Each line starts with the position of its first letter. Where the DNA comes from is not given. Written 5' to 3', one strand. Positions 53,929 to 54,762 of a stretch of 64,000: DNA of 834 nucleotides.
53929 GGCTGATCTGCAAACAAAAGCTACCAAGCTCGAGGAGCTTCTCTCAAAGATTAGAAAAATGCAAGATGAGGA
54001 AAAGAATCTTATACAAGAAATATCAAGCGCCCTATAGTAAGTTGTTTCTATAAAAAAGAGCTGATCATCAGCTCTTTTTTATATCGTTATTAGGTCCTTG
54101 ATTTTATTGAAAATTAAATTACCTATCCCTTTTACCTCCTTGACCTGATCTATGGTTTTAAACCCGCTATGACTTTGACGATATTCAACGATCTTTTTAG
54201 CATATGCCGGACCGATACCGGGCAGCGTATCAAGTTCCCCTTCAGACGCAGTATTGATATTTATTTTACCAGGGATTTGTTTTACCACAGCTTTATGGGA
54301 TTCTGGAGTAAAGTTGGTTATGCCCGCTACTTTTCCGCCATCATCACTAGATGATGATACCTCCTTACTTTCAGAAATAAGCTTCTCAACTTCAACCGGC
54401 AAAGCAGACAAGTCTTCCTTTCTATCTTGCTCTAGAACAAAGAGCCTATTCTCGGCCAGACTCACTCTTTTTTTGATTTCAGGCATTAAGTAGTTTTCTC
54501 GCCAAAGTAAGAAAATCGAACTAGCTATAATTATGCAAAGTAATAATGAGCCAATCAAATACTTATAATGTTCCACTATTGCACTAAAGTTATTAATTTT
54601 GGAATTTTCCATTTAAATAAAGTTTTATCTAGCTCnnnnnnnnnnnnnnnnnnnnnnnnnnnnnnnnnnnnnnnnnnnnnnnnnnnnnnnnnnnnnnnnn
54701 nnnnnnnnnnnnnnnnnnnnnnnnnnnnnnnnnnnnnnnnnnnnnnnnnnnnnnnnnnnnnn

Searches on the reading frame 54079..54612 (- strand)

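Call 61: search_protein_families(library=pfam, proteins=[window:54079-54612:-], max_evalue=0.001)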
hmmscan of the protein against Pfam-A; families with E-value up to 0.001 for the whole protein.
window:54079-54612:- (177 aa): 4 families
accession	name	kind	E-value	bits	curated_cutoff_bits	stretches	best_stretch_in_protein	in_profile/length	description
PF12836.13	HHH_3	-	5.4e-21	74.9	27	1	116-176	5-65/65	Helix-hairpin-helix motif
PF00633.29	HHH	-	2.4e-06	27.5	24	1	118-144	4-30/30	Helix-hairpin-helix motif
PF14716.13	HHH_8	-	2.6e-05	25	30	0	122-148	45-71/73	Helix-hairpin-helix domain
PF14520.12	HHH_5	-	0.00071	20.4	27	0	126-144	3-21/57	Helix-hairpin-helix domain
